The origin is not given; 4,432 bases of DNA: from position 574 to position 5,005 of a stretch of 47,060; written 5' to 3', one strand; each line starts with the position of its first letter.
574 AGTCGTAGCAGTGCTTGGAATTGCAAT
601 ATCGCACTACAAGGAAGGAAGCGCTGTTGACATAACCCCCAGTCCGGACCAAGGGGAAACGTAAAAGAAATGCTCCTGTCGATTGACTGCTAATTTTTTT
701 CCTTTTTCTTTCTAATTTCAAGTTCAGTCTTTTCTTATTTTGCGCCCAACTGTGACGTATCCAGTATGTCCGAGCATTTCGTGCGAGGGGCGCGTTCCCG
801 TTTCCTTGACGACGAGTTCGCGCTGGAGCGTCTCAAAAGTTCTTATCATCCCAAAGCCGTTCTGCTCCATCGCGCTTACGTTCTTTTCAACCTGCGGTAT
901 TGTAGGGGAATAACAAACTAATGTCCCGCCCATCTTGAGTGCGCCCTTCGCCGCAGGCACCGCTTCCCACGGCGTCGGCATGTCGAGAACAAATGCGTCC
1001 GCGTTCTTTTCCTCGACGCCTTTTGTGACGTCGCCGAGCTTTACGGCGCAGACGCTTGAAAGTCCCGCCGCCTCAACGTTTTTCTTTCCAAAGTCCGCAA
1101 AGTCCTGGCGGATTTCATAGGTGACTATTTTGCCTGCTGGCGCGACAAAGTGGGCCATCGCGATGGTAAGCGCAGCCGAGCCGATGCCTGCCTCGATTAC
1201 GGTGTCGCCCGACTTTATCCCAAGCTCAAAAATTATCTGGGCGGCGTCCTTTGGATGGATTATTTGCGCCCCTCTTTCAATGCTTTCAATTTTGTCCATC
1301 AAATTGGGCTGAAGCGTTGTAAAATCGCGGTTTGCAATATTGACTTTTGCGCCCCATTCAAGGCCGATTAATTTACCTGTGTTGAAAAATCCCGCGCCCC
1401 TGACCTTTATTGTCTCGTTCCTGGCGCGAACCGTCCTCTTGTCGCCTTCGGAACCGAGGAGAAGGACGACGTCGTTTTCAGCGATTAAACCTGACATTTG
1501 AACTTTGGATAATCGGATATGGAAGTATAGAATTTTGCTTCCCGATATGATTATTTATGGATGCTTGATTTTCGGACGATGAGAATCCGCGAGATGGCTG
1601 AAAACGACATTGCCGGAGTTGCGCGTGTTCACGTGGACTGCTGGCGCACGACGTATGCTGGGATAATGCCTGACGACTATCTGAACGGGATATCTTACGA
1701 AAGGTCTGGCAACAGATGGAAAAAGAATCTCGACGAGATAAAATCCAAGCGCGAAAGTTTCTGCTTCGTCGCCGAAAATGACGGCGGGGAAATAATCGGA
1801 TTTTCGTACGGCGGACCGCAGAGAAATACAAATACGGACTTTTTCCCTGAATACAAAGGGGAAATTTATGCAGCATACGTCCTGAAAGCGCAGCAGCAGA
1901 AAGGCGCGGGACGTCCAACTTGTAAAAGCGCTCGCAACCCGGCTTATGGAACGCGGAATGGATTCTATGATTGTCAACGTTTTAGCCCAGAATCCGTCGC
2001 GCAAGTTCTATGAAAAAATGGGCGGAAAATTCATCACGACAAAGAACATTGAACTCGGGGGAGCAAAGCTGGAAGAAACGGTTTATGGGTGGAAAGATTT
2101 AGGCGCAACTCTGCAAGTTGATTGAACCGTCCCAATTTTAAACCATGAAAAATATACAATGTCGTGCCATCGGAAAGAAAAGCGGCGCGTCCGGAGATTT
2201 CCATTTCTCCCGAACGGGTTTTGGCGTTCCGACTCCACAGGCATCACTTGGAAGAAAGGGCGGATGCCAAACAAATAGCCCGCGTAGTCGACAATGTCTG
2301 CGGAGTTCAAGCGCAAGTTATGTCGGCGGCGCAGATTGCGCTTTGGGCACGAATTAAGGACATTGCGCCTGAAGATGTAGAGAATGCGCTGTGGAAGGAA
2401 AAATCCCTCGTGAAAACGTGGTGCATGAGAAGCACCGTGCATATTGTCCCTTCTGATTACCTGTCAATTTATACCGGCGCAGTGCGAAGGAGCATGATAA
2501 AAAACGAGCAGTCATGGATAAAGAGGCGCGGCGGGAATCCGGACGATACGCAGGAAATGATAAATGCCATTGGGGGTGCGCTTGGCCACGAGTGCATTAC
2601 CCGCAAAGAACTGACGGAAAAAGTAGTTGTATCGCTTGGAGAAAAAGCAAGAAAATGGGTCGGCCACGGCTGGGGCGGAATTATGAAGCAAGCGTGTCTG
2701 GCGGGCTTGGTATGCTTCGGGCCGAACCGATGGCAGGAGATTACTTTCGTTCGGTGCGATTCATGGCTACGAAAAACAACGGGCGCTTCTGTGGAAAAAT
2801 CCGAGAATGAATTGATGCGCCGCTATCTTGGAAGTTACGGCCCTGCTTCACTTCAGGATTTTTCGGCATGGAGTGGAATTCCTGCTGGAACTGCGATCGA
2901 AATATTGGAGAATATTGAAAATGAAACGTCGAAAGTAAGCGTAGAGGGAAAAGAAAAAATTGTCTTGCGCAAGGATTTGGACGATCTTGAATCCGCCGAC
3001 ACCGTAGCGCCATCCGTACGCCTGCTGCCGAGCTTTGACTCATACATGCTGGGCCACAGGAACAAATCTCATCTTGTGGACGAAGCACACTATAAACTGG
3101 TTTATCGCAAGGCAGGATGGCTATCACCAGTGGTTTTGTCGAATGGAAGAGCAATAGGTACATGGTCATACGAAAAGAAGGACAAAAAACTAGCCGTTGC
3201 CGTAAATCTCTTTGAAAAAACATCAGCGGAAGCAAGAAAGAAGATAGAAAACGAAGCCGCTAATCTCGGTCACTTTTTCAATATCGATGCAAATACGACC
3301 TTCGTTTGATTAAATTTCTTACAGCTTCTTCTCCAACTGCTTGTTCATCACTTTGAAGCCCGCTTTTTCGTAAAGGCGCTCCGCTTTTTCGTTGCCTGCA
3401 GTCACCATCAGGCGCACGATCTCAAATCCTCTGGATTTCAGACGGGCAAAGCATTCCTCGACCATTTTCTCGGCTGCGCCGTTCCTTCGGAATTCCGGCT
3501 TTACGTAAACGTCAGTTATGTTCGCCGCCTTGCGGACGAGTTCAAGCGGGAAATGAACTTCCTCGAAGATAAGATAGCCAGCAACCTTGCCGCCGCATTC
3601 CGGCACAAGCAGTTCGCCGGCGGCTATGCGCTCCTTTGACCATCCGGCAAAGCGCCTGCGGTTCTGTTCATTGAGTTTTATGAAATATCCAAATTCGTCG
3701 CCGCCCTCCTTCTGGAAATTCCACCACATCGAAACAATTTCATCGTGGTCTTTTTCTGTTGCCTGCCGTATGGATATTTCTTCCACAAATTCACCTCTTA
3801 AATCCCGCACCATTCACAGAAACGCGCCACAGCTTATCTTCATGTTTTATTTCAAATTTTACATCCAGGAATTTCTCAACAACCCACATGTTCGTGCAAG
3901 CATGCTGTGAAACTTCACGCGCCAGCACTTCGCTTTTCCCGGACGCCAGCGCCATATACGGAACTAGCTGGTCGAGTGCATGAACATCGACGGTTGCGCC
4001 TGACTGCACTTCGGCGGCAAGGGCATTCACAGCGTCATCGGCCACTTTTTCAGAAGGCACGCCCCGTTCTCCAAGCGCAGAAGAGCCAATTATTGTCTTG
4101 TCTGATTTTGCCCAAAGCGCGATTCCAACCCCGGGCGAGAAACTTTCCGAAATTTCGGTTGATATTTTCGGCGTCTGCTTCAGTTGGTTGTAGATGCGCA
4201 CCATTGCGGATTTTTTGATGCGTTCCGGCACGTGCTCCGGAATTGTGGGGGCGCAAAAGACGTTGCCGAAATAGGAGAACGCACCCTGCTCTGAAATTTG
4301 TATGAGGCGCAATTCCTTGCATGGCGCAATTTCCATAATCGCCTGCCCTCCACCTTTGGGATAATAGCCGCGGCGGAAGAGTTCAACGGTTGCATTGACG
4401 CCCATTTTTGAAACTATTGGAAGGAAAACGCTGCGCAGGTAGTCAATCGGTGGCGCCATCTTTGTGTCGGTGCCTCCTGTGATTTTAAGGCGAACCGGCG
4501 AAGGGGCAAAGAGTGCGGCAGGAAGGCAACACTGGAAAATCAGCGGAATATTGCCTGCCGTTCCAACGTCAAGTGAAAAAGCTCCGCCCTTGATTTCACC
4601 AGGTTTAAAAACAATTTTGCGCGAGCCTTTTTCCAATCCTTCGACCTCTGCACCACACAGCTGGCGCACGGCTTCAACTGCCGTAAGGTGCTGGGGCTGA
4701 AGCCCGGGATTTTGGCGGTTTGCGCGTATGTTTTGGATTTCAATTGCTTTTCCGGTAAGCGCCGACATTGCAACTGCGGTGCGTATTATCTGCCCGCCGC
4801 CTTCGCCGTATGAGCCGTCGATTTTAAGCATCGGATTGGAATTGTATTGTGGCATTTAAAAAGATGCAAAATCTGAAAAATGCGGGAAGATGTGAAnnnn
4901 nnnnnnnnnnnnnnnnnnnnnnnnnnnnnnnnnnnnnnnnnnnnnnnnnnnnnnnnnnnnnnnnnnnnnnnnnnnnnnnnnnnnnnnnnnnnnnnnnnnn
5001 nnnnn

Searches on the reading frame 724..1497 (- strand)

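Call 16: search_protein_families(library=pfam, proteins=[window:724-1497:-])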
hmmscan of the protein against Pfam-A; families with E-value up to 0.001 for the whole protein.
window:724-1497:- (257 aa): 6 families
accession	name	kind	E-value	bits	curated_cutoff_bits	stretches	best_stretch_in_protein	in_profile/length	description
PF08704.16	GCD14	-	1.3e-34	120.5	26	1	75-233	19-182/247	tRNA methyltransferase complex GCD14 subunit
PF01135.25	PCMT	-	8.8e-10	39.1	20.3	1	66-194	43-170/210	Protein-L-isoaspartate(D-aspartate) O-methyltransferase (PCMT)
PF01596.23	Methyltransf_3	-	0.00021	21.1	22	1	92-166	40-114/204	O-methyltransferase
PF00398.26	RrnaAD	-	0.00032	20.3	24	1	82-143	16-74/263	Ribosomal RNA adenine dimethylase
PF13847.12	Methyltransf_31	-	0.0006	19.9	27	1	94-198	1-112/145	Methyltransferase domain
PF01209.24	Ubie_methyltran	-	0.00085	19.2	20.1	0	87-195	38-151/233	ubiE/COQ5 methyltransferase family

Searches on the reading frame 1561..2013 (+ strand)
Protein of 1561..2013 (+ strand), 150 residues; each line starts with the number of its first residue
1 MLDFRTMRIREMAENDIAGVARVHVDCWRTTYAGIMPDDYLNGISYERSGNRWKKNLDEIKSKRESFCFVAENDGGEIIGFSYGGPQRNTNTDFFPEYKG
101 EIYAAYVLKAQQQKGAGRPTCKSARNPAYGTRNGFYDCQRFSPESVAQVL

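Call 16: search_protein_families(library=pfam, proteins=[window:1561-2013:+])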
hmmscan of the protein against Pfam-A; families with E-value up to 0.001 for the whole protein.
window:1561-2013:+ (150 aa): 1 family
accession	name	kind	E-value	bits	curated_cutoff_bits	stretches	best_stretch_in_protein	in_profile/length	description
PF00583.31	Acetyltransf_1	-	3.7e-05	24.4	20.7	1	56-118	23-78/116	Acetyltransferase (GNAT) family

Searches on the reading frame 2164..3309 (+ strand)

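Call 16: search_protein_families(library=pfam, proteins=[window:2164-3309:+])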
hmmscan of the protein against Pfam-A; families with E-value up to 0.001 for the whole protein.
window:2164-3309:+ (381 aa): 1 family
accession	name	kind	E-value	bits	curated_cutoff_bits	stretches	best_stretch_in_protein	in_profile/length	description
PF06224.18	AlkZ-like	-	1.7e-59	202.6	25.9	1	42-371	1-329/329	DNA glycosylase AlkZ-like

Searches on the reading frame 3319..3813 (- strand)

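Call 16: search_protein_families(library=pfam, proteins=[window:3319-3813:-])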
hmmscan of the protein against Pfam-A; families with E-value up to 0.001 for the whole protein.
window:3319-3813:- (164 aa): 8 families
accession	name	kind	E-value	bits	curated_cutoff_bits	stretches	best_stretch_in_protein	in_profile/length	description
PF00583.31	Acetyltransf_1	-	1.4e-15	58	20.7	1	52-153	21-116/116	Acetyltransferase (GNAT) family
PF13673.13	Acetyltransf_10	-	1.4e-11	44.9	23.6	1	68-162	33-116/128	Acetyltransferase (GNAT) domain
PF13508.13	Acetyltransf_7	-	2.5e-11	44.2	27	1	67-155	4-84/84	Acetyltransferase (GNAT) domain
PF13527.13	Acetyltransf_9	-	1.4e-10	41.6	25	1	15-155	2-126/127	Acetyltransferase (GNAT) domain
PF08445.16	FR47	-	3.1e-09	37.1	22.1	1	97-158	22-82/86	FR47-like protein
PF16092.11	CFAP61_N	-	4.6e-05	23.7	27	1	6-82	172-239/264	Cilia- and flagella-associated protein 61, N-terminal domain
PF14542.12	Acetyltransf_CG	-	9.3e-05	22.9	30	1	96-133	24-61/80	GCN5-related N-acetyl-transferase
PF13302.13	Acetyltransf_3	-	0.00098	20.3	25.4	0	15-154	4-138/138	Acetyltransferase (GNAT) domain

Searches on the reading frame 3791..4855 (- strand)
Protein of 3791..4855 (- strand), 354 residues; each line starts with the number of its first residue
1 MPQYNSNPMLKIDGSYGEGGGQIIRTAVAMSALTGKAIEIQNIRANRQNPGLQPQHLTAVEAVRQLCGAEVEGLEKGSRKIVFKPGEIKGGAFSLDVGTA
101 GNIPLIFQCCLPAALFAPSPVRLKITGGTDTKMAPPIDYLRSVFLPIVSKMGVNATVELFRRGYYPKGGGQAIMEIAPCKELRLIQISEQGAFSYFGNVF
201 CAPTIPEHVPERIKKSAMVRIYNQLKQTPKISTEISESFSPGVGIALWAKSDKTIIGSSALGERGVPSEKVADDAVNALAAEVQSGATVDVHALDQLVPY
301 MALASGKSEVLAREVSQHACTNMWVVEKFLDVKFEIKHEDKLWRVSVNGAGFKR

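Call 16: search_protein_families(library=pfam, proteins=[window:3791-4855:-])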
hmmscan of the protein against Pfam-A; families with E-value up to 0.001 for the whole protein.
window:3791-4855:- (354 aa): 2 families
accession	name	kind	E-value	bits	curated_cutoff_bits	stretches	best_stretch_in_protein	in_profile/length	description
PF01137.26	RTC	-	3.4e-86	288.4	27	1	16-336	1-221/221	RNA 3'-terminal phosphate cyclase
PF05189.18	RTC_insert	-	2.5e-14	54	23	1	197-283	11-101/102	RNA 3'-terminal phosphate cyclase (RTC), insert domain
